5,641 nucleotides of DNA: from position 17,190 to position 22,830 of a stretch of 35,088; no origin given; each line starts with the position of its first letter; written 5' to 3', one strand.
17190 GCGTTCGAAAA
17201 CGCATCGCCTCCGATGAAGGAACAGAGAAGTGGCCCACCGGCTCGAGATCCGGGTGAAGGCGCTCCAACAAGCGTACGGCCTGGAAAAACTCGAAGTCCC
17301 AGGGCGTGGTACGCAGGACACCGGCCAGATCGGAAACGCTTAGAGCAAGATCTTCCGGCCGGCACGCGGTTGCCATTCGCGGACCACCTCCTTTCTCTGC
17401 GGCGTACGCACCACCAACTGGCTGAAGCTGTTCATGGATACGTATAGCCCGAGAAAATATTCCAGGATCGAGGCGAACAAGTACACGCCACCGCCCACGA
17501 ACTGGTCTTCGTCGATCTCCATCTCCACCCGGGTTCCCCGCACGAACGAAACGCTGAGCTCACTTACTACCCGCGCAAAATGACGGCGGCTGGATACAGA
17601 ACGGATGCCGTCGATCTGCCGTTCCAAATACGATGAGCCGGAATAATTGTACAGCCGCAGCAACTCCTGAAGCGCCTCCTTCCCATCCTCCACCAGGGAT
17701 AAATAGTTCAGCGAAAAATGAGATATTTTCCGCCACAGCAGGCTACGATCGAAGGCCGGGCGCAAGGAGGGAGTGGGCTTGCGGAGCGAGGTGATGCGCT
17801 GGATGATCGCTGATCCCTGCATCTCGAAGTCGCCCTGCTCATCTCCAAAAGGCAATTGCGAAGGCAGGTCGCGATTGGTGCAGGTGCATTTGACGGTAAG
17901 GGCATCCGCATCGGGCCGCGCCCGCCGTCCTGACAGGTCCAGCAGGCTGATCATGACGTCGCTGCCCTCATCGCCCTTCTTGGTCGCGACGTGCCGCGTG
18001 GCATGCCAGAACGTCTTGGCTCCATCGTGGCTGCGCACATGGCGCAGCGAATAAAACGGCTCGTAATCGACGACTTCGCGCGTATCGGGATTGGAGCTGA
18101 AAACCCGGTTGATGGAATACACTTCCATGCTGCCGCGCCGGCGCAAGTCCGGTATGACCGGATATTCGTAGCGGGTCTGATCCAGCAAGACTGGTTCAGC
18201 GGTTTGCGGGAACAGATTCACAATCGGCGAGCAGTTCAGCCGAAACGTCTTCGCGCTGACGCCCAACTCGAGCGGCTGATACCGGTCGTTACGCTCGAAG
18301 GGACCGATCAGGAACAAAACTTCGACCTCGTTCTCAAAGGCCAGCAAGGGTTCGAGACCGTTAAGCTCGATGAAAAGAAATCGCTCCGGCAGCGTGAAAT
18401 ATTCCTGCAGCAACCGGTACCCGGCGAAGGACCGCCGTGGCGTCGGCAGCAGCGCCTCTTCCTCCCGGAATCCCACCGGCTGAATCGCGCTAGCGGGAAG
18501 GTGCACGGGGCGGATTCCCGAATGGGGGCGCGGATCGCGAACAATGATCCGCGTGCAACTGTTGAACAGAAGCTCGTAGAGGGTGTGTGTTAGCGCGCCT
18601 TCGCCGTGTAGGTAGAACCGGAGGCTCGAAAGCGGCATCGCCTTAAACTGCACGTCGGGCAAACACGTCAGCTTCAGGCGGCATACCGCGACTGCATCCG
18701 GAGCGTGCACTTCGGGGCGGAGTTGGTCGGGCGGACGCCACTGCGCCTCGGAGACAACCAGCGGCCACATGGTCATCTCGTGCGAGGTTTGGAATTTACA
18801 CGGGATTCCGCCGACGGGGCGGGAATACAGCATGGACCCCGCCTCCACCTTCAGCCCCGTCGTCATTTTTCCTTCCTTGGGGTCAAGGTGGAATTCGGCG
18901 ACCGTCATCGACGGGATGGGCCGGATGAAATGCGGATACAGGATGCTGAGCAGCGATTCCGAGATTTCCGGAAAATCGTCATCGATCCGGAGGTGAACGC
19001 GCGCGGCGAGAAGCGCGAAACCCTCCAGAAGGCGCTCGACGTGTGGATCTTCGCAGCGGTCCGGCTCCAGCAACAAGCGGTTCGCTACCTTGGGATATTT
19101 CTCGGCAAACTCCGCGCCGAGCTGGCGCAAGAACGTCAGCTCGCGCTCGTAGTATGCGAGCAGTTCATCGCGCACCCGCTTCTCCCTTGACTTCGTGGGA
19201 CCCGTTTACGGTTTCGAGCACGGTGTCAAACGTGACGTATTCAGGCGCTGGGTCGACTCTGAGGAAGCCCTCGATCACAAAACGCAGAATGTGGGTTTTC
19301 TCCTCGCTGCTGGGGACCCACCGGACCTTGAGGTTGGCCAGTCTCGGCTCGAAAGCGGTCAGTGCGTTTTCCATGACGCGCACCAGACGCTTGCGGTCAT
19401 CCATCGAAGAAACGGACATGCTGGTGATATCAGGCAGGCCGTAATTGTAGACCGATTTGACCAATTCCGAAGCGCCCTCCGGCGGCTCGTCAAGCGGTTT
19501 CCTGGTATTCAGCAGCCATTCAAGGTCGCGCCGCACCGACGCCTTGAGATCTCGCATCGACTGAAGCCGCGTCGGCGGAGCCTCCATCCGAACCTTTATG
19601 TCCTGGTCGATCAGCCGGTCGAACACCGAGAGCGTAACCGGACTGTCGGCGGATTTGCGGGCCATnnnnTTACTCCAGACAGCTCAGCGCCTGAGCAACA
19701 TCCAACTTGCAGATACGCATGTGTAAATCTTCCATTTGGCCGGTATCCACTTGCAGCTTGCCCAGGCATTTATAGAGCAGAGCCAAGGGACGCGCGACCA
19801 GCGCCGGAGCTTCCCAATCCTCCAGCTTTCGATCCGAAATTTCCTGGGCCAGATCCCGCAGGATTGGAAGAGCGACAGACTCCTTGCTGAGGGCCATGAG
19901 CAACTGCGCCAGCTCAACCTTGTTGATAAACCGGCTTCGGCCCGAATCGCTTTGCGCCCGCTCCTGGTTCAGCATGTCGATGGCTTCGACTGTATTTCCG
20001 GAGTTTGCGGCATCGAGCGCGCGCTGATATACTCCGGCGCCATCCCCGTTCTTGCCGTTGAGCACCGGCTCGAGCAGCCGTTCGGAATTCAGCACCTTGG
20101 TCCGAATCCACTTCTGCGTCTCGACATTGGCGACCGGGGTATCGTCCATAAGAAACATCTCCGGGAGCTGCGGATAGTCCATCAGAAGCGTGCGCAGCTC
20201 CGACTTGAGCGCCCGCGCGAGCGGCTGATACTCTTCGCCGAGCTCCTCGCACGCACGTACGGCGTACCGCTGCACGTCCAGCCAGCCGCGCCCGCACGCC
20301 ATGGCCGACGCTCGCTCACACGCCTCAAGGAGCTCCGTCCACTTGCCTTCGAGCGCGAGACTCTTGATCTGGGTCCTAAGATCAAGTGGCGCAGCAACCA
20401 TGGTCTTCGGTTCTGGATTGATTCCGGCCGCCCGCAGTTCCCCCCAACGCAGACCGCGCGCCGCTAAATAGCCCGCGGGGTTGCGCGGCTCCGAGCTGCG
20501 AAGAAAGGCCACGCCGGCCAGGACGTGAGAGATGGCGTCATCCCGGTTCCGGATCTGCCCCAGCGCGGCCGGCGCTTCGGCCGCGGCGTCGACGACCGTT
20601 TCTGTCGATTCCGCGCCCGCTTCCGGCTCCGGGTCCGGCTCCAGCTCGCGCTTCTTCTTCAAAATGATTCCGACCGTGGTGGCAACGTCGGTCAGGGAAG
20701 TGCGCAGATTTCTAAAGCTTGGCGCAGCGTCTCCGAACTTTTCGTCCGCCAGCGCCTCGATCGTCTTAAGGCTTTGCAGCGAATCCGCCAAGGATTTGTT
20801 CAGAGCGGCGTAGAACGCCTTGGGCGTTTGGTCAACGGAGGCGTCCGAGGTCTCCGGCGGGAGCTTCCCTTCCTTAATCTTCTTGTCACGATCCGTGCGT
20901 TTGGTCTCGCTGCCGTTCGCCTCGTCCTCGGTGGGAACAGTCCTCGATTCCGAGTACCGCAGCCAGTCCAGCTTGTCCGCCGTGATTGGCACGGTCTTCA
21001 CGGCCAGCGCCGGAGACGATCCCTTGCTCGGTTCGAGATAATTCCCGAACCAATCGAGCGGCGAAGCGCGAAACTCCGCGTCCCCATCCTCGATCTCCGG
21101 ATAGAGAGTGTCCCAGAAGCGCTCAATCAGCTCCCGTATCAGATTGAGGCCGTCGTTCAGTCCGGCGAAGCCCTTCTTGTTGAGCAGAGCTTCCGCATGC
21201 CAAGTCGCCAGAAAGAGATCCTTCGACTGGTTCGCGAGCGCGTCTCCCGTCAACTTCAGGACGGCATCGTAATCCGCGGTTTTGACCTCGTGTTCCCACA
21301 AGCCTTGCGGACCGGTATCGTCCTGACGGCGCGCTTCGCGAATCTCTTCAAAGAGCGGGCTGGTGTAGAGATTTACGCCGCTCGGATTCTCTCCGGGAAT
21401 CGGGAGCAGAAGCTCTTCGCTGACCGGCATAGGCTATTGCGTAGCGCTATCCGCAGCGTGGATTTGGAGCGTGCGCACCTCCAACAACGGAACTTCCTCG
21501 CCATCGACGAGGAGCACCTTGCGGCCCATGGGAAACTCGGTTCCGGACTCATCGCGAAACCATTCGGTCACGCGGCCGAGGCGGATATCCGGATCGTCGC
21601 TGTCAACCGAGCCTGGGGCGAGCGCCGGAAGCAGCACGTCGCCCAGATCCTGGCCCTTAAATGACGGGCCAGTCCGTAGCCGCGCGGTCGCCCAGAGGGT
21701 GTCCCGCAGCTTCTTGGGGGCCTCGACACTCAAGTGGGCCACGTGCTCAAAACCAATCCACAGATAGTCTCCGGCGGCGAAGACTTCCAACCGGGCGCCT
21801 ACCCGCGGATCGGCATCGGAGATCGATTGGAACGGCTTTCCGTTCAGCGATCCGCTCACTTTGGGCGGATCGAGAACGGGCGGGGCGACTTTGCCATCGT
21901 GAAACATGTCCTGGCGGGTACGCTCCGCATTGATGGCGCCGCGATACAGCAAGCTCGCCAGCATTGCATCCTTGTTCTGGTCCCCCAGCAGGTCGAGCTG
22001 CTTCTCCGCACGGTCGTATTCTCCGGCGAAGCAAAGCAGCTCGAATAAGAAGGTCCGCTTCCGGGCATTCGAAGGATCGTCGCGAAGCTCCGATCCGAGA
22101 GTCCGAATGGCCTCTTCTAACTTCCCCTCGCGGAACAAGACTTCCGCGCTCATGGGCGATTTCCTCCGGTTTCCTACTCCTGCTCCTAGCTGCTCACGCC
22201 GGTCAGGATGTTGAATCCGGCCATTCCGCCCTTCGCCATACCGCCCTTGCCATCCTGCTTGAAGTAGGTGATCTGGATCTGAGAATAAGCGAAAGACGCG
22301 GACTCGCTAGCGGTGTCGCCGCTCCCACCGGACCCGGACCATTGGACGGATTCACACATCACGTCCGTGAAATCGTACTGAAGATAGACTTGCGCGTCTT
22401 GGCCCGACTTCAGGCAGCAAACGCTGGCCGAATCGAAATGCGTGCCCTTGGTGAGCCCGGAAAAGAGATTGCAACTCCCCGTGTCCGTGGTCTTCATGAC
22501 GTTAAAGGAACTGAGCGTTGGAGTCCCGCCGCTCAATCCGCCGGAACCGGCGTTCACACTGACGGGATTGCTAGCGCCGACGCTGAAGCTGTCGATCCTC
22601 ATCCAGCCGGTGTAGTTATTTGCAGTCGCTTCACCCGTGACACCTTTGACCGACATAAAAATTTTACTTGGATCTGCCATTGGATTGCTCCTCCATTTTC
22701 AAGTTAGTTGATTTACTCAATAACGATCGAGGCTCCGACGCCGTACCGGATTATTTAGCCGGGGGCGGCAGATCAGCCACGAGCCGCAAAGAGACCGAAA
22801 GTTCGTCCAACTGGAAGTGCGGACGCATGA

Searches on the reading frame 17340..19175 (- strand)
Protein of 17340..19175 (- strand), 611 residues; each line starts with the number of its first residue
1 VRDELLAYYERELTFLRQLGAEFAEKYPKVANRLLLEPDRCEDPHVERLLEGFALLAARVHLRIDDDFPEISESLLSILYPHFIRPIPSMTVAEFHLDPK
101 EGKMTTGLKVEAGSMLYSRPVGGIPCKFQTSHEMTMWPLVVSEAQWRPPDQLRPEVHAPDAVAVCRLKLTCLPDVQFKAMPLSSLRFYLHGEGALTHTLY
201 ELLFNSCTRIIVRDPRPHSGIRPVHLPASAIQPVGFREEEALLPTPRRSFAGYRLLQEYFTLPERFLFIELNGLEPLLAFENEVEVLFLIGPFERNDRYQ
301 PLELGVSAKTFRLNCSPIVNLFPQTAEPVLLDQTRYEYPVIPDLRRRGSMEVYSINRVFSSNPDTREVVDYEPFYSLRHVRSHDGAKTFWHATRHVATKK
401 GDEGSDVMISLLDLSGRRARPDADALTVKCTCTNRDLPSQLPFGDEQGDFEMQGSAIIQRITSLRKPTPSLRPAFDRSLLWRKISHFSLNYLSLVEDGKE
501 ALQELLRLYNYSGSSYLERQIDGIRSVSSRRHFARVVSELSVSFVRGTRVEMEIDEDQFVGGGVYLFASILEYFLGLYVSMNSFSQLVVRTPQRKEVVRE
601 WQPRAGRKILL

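Call 5: search_protein_families(library=pfam, proteins=[window:17340-19175:-], max_evalue=0.001)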
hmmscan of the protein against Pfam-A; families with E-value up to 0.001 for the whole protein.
window:17340-19175:- (611 aa): 1 family
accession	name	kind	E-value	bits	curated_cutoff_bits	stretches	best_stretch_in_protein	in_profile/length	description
PF05947.17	T6SS_TssF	-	7.4e-226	751.8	25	1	1-608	1-608/608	Type VI secretion system, TssF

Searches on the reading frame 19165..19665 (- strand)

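Call 57: search_protein_families(library=pfam, proteins=[window:19165-19665:-], max_evalue=0.001)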
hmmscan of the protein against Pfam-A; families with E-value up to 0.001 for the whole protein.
window:19165-19665:- (166 aa): 1 family
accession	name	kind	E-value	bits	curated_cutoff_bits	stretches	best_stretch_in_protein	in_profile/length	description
PF04965.19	GPW_gp25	-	1.4e-19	70.1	27.2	1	39-139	2-95/96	Baseplate wedge protein gp25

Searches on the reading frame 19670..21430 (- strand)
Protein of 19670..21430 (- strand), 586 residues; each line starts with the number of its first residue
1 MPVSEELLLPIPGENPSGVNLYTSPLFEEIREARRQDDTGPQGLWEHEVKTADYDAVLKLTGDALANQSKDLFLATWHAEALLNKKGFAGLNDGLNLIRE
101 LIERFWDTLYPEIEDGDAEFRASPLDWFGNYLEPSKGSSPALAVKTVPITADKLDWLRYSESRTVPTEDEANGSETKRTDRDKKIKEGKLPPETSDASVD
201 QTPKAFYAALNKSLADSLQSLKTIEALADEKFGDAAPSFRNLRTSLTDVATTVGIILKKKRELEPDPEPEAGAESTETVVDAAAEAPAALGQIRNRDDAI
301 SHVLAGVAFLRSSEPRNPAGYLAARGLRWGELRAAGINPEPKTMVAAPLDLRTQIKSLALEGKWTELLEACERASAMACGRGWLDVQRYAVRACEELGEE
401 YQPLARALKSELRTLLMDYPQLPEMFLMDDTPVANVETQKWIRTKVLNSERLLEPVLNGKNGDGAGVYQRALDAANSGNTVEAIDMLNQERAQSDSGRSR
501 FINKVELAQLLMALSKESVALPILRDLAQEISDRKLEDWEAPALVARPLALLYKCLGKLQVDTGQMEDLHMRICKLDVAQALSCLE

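Call 6: search_protein_families(library=pfam, proteins=[window:19670-21430:-], max_evalue=0.001)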
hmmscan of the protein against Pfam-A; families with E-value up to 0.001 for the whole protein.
window:19670-21430:- (586 aa): 2 families
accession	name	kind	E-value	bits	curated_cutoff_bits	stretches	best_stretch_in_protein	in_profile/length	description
PF16989.10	T6SS_VasJ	-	3.2e-42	145.2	26.2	1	304-547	12-250/255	Type VI secretion, EvfE, EvfF, ImpA, BimE, VC_A0119, VasJ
PF06812.17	ImpA_N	-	4.1e-32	111.2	26.9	1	9-128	2-117/119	ImpA, N-terminal, type VI secretion system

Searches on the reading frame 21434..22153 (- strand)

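Call 6: search_protein_families(library=pfam, proteins=[window:21434-22153:-], max_evalue=0.001)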
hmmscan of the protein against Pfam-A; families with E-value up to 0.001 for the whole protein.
window:21434-22153:- (239 aa): 2 families
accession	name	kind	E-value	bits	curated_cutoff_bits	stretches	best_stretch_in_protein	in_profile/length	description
PF07024.18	ImpE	-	1e-34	119.6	25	1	105-229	1-121/122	ImpE protein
PF14559.12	TPR_19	-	1.8e-07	31.8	25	1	6-69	1-65/68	Tetratricopeptide repeat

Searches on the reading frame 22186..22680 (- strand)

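Call 57: search_protein_families(library=pfam, proteins=[window:22186-22680:-], max_evalue=0.001)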
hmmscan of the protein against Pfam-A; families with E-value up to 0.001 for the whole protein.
window:22186-22680:- (164 aa): 1 family
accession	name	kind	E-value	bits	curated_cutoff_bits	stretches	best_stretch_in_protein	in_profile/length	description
PF05638.18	T6SS_HCP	-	9.8e-27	94.2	23.5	1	8-139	1-129/129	Type VI secretion system effector, Hcp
